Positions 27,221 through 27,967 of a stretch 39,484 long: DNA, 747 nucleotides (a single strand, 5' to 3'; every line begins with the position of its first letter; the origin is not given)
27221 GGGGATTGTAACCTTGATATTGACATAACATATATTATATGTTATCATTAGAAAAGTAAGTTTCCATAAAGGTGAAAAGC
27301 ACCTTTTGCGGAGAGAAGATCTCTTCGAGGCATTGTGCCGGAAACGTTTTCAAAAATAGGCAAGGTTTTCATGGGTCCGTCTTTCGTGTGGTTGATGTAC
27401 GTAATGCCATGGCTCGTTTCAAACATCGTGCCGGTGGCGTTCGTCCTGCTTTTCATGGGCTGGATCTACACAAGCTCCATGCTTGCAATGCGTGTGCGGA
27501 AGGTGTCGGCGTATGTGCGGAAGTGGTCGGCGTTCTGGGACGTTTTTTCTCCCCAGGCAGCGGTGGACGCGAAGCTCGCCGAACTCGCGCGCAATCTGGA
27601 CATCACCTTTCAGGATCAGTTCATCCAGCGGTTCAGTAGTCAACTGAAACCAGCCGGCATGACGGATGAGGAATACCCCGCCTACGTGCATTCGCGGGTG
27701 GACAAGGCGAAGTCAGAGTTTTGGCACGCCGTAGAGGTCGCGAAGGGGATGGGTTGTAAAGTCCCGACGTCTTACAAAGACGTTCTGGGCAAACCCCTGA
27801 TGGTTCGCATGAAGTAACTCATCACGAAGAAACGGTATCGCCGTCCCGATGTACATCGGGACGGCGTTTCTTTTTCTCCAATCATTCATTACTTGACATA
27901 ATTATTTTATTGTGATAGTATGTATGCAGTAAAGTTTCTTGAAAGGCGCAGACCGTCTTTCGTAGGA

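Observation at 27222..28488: GC-rich two-cassette island inserted exactly between secY and adk in the ribosomal superoperon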

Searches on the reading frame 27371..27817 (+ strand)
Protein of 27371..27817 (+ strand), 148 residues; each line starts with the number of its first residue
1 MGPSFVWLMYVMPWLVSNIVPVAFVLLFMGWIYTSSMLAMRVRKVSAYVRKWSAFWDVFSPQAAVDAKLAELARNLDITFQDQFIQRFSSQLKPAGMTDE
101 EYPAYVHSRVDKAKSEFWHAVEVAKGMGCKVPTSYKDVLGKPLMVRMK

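Call 7: search_protein_families(library=pfam, proteins=[window:27371-27817:+], max_evalue=10)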
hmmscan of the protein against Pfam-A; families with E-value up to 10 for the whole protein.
window:27371-27817:+ (148 aa): 0 families

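Call 13: search_protein_families(library=phrogs, proteins=[window:27371-27817:+], max_evalue=1)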
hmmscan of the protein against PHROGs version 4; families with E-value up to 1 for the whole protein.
window:27371-27817:+ (148 aa): 0 families

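Call 14: search_protein_families(library=ncbifam, proteins=[window:27371-27817:+], max_evalue=1)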
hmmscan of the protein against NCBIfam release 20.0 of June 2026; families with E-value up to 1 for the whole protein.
window:27371-27817:+ (148 aa): 0 families

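Call 15: search_protein_families(library=padloc, proteins=[window:27371-27817:+], max_evalue=1)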
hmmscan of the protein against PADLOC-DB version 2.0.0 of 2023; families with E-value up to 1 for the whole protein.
window:27371-27817:+ (148 aa): 0 families
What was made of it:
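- PADLOC and Pfam give no hits (calls 7, 15).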

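Call 18: find_homologous_proteins(query=A2, max_evalue=0.01)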
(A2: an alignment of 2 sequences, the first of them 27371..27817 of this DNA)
Query A2 (2 sequences) (148 aa, profile of the alignment): 2 proteins with E <= 0.01 among 171 candidates.
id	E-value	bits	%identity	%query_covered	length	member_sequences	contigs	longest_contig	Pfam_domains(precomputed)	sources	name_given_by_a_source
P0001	1.2e-81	290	100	100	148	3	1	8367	-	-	-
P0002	1.6e-59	219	27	84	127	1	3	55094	-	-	-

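Call 21: find_encoding_contigs(protein=P0002, flank=10000, max_places=10)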
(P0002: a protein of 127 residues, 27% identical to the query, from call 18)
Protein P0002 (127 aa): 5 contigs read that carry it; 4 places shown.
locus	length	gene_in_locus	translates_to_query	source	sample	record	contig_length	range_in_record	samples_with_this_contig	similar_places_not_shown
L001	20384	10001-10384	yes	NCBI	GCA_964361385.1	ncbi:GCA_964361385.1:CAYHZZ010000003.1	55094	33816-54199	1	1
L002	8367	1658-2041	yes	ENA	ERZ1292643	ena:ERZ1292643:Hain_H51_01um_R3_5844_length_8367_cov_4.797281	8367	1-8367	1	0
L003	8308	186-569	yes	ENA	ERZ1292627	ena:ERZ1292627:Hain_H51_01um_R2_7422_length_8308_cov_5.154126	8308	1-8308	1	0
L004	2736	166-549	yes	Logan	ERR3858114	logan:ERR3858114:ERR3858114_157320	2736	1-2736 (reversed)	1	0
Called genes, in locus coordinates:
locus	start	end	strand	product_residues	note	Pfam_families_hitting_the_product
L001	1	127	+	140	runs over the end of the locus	PF00297:Ribosomal_L3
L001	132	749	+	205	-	PF00573:Ribosomal_L4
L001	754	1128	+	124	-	PF00276:Ribosomal_L23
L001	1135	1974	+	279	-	PF00181:Ribosomal_L2_N, PF03947:Ribosomal_L2_C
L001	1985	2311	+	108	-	PF00203:Ribosomal_S19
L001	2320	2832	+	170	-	PF00237:Ribosomal_L22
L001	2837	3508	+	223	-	PF07650:KH_2, PF05316:VAR1 (weak), PF00189:Ribosomal_S3_C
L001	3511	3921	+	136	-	PF00252:Ribosomal_L16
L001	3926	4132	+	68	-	PF00831:Ribosomal_L29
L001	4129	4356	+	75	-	PF00366:Ribosomal_S17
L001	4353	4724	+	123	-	PF00238:Ribosomal_L14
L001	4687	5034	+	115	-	PF00467:KOW, PF17136:ribosomal_L24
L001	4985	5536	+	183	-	PF00281:Ribosomal_L5, PF00673:Ribosomal_L5_C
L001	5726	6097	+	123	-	PF00410:Ribosomal_S8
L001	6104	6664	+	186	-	PF00347:Ribosomal_L6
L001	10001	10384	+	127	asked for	-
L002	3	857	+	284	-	?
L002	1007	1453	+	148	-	-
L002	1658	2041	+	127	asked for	-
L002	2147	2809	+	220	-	-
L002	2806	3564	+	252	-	PF00557:Peptidase_M24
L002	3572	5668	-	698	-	PF01751:Toprim, PF01131:Topoisom_bac, PF01396:Zn_ribbon_Top1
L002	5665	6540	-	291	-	PF02481:DNA_processg_A, PF18306:LDcluster4 (faint)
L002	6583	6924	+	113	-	-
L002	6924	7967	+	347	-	PF02646:RmuC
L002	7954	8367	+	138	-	?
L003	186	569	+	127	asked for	-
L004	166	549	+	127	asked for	-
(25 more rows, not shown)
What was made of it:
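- Checked: The Pfam assignments come from the identical public contig (call 21).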

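Call 22: find_encoding_contigs(protein=P0001, flank=10000, max_places=10)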
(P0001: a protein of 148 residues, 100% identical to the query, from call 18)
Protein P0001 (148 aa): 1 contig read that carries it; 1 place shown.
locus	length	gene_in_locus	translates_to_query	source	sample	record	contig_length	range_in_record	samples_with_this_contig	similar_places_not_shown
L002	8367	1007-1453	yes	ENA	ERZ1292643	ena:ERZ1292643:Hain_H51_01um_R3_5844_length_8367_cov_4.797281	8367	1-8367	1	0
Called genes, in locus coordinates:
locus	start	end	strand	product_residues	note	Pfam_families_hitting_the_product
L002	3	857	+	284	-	?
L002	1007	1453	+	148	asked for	-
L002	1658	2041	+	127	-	-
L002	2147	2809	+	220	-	-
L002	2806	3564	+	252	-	PF00557:Peptidase_M24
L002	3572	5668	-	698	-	PF01751:Toprim, PF01131:Topoisom_bac, PF01396:Zn_ribbon_Top1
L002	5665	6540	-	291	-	PF02481:DNA_processg_A, PF18306:LDcluster4 (faint)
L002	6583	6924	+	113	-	-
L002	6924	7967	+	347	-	PF02646:RmuC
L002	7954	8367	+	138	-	?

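Call 34: search_protein_representatives(alignment_id=A2)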
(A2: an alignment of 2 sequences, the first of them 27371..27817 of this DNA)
Query: 2 sequences, 157 profile positions. Proteins with E-value up to 0.001 (for the whole library): 19; up to 1e-10: 2; up to 1e-30: 2. The best 19 are listed.
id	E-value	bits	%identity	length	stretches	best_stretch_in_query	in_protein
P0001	3.8e-82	290.4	-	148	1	1-157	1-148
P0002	5.0e-60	218.5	-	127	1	12-154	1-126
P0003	1.6e-09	54.4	-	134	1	27-136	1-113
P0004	8.7e-08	48.8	-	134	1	13-136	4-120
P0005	9.5e-08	48.7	-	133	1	26-138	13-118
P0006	1.5e-06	44.8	-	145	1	47-136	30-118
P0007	2.9e-06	43.8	-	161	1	24-137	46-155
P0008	9.3e-06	42.2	-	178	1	51-137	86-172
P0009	1.7e-05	41.3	-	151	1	23-144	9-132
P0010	2.2e-05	40.9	-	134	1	10-130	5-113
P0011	3.3e-05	40.4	-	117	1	40-137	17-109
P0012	3.7e-05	40.2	-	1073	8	112-137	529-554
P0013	5.2e-05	39.8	-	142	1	22-137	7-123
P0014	6.9e-05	39.4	-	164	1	2-134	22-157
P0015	1.3e-04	38.4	-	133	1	23-136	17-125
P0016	2.4e-04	37.6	-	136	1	29-136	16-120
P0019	9.3e-04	35.7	-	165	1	22-141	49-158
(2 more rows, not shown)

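Call 37: find_homologous_proteins(query=A3, max_evalue=0.001)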
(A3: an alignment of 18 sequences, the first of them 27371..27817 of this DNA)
Query A3 (18 sequences) (148 aa, profile of the alignment): 4 proteins with E <= 0.001 among 3448 candidates.
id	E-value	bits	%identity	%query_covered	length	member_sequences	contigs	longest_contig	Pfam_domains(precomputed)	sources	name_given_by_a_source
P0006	9.6e-37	144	-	-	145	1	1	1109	-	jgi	jgi:uncharacterized membrane-anchored protein YjiN (DUF445 family)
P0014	3.9e-34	135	28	94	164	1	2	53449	-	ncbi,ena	-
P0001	2.2e-33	133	100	100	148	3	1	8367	-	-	-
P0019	3.8e-27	113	30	80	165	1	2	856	-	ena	-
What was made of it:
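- Tried and rejected: The word-indexed protein search found only self hits, and then 4 members (calls 18, 37).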

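Call 38: search_protein_families(library=pfam, alignment_id=A3, max_evalue=0.1)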
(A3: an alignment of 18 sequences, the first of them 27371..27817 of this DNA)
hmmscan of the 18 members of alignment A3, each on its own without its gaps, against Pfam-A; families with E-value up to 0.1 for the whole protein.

A. member 1, window:27371-27817:+ (148 aa): 0 families

B. families by the number of members that match (of 18 scanned): 14 families
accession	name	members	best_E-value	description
PF14712.11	Snapin_Pallidin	2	0.053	Snapin/Pallidin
PF13347.12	MFS_2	1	0.0032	MFS/sugar transport protein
PF18555.7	MobL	1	0.0046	MobL relaxases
PF14828.11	Amnionless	1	0.015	Amnionless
PF12732.12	YtxH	1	0.016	YtxH-like protein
PF20901.3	Sf6_terminase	1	0.024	Bacteriophage Sf6, terminase small subunit-like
PF23078.2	HTH_CHD6-9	1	0.055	Chromodomain-helicase-DNA-binding protein 6-9, tri-helical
PF14182.11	YgaB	1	0.064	YgaB-like protein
PF13567.11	DUF4131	1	0.069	Domain of unknown function (DUF4131)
PF09406.16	DUF2004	1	0.072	Protein of unknown function (DUF2004)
PF13001.13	ECM29_N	1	0.08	Proteasome component ECM29, N-terminal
PF14335.11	DUF4391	1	0.083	Domain of unknown function (DUF4391)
PF23160.2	Spectrin_1st_PEPL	1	0.084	Periplakin spectrin-like repeat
PF12420.13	DUF3671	1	0.089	Fam-L, Fam-M like protein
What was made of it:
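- Tried and rejected: The JGI name for P0006, 'YjiN (DUF445)', is not supported by Pfam (call 38).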

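Call 39: search_solved_structures(query=A3, max_evalue=10)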
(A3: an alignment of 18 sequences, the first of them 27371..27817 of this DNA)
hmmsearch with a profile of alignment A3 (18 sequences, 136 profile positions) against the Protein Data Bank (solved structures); distinct sequences matched with E-value up to 10: 9.
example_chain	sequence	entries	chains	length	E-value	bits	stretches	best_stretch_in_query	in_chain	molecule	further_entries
3a1y_G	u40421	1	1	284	0.11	15.7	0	101-128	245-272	Acidic ribosomal protein P0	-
4par_B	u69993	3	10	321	0.17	15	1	64-105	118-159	Uncharacterized protein AbaSI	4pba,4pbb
4nez_A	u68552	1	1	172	0.35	14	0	51-81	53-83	Engineered protein OR276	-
4ney_A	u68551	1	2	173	0.38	13.9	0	52-80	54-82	Engineered protein OR277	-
6egc_A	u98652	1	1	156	0.59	13.3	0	57-98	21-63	SC_2L4HC2_23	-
4v6u_Bk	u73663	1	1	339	0.64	13.2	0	101-128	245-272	Acidic ribosomal protein P0 homolog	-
3r7k_A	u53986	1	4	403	1.1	12.4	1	20-71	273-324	Probable acyl CoA dehydrogenase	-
5lsj_A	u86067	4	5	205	2.2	11.5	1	32-98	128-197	Protein MIS12 homolog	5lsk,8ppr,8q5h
5mlc_9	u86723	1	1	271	3.4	10.8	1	40-96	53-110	Ribosome-recycling factor, chloroplastic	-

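Call 40: find_encoding_contigs(protein=P0014, flank=10000, max_places=6)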
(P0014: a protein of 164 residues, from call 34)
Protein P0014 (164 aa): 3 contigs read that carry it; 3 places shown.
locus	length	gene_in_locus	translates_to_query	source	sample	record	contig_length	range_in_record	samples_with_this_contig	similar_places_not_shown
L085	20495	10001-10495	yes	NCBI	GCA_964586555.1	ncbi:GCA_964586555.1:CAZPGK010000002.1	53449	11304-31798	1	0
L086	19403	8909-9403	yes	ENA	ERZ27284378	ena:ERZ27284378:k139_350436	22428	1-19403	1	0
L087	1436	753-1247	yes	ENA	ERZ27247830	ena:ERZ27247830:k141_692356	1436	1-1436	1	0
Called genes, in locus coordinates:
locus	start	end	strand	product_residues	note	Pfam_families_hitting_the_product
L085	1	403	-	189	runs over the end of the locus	PF07963:N_methyl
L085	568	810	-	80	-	PF07927:HicA_toxin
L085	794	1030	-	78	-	-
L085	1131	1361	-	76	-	PF07927:HicA_toxin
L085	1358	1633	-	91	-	-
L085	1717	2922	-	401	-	PF28597:T2SSF_N, PF00482:T2SSF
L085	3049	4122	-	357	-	PF00437:T2SSE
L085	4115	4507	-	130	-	PF00072:Response_reg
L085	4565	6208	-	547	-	PF05157:MshEN, PF00437:T2SSE, PF13476:AAA_23 (faint)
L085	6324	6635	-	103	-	-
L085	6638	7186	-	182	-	PF04350:PilO (weak)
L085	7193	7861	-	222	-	-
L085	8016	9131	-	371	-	PF11104:PilM_2, PF14450:FtsA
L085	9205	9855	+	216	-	PF00156:Pribosyltran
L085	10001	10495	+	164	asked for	-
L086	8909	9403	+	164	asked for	-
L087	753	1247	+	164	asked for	-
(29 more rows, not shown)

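Call 41: find_encoding_contigs(protein=P0006, flank=5000, max_places=4)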
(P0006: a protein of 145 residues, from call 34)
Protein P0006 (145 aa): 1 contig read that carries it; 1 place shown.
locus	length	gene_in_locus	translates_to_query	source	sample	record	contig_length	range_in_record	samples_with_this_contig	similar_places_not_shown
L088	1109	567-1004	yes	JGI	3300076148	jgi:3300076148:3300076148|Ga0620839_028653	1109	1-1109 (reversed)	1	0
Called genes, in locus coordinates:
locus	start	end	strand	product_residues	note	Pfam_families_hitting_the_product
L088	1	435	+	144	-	?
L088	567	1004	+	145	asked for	-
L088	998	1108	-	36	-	?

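Call 42: find_encoding_contigs(protein=P0019, flank=5000, max_places=4)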
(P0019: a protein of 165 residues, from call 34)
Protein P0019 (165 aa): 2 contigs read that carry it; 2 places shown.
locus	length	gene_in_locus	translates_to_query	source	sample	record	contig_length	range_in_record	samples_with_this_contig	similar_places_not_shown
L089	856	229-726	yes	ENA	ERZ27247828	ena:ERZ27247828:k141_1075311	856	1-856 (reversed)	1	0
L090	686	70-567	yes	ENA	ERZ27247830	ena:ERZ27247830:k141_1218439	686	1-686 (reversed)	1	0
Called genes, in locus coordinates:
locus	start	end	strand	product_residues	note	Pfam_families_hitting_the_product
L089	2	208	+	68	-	?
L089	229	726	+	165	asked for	-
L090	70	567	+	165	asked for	-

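Call 52: find_encoding_contigs(protein=P0003, flank=5000, max_places=4)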
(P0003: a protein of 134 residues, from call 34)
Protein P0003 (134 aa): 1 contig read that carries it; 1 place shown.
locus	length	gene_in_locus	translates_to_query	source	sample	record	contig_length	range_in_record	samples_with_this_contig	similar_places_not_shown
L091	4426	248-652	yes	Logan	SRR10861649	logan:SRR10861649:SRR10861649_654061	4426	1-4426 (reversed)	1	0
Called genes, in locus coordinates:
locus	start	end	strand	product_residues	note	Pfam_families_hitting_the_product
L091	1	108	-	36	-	?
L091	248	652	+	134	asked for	-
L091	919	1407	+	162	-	PF00466:Ribosomal_L10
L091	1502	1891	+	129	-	PF16320:Ribosomal_L12_N, PF00542:Ribosomal_L12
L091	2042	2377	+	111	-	-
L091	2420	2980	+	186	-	-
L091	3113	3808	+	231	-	PF05552:MS_channel_1st_1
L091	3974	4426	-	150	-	?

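Call 53: find_encoding_contigs(protein=P0005, flank=5000, max_places=4)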
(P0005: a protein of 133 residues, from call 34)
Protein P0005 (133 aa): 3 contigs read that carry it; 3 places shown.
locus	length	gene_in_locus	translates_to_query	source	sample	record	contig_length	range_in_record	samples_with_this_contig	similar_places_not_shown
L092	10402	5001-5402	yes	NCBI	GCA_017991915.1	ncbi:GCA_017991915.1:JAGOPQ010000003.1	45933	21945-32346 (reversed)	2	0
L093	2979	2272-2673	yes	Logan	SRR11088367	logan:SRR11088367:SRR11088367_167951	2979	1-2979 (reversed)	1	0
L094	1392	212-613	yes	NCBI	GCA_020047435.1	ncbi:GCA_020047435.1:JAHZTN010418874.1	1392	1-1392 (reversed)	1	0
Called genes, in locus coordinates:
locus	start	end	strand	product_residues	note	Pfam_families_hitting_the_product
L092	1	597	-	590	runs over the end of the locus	PF07973:tRNA_SAD (weak), PF00587:tRNA-synt_2b, PF03129:HGTP_anticodon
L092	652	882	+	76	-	PF01783:Ribosomal_L32p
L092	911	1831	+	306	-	PF01029:NusB, PF00293:NUDIX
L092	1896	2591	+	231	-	PF22935:RM44_endonuclase, PF14622:Ribonucleas_3_3, PF00636:Ribonuclease_3, PF00035:dsrm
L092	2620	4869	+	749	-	PF02463:SMC_N, PF13175:AAA_15 (weak), PF13476:AAA_23 (faint), PF13304:AAA_21 (faint)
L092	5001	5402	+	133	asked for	-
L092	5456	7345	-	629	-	PF00768:Peptidase_S11, PF02113:Peptidase_S13 (faint), PF13354:Beta-lactamase2 (weak), PF09587:PGA_cap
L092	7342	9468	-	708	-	PF22896:OB_RNR_1st (faint), PF08206:OB_RNB (weak), PF17849:OB_Dis3 (weak), PF17876:CSD2, PF00773:RNB, PF00575:S1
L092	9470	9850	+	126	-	-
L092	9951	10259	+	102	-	PF00886:Ribosomal_S16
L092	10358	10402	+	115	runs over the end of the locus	PF13083:KH_KhpA-B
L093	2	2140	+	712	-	?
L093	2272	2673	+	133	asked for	-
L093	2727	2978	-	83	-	?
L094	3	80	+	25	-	?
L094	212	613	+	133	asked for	-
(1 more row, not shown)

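Call 57: find_encoding_contigs(protein=P0013, flank=5000, max_places=4)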
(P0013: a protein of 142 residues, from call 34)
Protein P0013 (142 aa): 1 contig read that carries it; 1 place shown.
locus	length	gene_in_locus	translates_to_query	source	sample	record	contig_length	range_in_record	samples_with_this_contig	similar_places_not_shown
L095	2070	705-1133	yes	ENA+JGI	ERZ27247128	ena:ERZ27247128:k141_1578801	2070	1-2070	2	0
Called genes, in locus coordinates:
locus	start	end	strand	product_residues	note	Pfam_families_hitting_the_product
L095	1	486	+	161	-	?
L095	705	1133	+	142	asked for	-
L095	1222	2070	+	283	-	?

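Call 58: find_encoding_contigs(protein=P0009, flank=5000, max_places=4)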
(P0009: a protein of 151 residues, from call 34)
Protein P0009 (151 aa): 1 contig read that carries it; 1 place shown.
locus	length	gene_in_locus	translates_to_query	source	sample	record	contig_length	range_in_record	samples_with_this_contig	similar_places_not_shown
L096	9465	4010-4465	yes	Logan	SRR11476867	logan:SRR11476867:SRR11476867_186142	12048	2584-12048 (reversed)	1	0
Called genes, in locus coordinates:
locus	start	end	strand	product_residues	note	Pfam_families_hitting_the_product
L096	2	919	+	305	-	?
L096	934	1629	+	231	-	PF22935:RM44_endonuclase, PF14622:Ribonucleas_3_3, PF00636:Ribonuclease_3, PF00035:dsrm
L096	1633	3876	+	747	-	PF00005:ABC_tran (faint), PF02463:SMC_N, PF13175:AAA_15, PF13476:AAA_23 (faint), PF13304:AAA_21 (weak)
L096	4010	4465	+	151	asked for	-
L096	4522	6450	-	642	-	PF00768:Peptidase_S11, PF09587:PGA_cap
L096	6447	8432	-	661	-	PF08206:OB_RNB (weak), PF17849:OB_Dis3 (weak), PF17876:CSD2, PF00773:RNB, PF00575:S1 (weak)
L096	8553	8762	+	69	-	-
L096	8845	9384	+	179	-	-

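Call 59: find_encoding_contigs(protein=P0004, flank=5000, max_places=4)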
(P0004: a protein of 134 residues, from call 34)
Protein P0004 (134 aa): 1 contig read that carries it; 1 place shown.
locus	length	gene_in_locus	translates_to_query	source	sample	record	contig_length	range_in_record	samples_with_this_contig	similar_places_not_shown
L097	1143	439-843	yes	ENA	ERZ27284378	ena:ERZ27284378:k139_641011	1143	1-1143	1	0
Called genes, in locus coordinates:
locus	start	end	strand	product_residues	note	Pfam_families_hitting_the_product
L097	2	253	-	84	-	?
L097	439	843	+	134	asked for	-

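Call 60: find_encoding_contigs(protein=P0011, flank=5000, max_places=4)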
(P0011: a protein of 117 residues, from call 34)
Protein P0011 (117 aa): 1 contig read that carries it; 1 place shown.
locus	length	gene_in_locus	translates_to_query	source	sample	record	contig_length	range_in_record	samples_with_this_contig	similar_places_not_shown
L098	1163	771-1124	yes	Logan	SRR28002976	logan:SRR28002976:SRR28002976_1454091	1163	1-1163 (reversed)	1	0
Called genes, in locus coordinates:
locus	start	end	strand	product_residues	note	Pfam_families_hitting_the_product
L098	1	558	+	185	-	?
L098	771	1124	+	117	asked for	-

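Call 73: predict_structure(alignment_id=A3)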
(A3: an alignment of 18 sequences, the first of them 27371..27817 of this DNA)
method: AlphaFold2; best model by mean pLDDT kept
length: 148 residues; sequences in the alignment: 18
mean_pLDDT: 89.9   pTM: 0.61
mean pLDDT of the five models: 89.9, 89.2, 89.2, 88.9, 87.4
residues with pLDDT >= 90: 106; 70-90: 32; 50-70: 8; < 50: 2
segments of 3 or more residues with pLDDT < 50: none
pLDDT, mean of each block of 10 residues (from residue 1): 85 94 97 98 95 76 90 96 89 89 94 96 91 94 61
secondary structure, 60 per line:
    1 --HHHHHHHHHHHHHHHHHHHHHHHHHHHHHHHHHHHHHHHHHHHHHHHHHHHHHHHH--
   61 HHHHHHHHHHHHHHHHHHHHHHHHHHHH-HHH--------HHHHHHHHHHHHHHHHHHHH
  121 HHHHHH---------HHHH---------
elements in order: H3-58 H61-88 H101-126 H136-139
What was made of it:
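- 27371..27817 (+): ORF1, 148 aa: N-terminal membrane helix (about residues 5-40) plus helical domain. AlphaFold2 pLDDT 89.9 (call 73).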

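Call 76: find_related_loci(query=A6, collection=viral_contigs, flank=5000)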
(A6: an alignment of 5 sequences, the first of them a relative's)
Query A6 (133 aa) in viral_contigs; peptide patterns used: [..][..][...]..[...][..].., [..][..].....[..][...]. (x = any residue, [..] = any of these).
54 stretches matched a pattern, but none encodes a relative of the query by tblastn (E <= 1e-3).

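Call 77: find_related_loci(query=A6, collection=metagenome_contigs, flank=4000)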
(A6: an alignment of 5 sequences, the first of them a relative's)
Query A6 (133 aa) in metagenome_contigs; peptide patterns used: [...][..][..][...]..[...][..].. (x = any residue, [..] = any of these).
133 stretches matched a pattern; 1 encode a relative of the query (tblastn E <= 1e-3); 1 distinct loci.
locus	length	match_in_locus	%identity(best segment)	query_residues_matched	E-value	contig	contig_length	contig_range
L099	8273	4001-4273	33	31-119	8e-13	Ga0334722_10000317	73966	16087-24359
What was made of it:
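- Tried and rejected: With a sub-alignment it gave nothing viral (call 76) and one metagenome locus, L099, which is the same locus as L091 (call 77).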
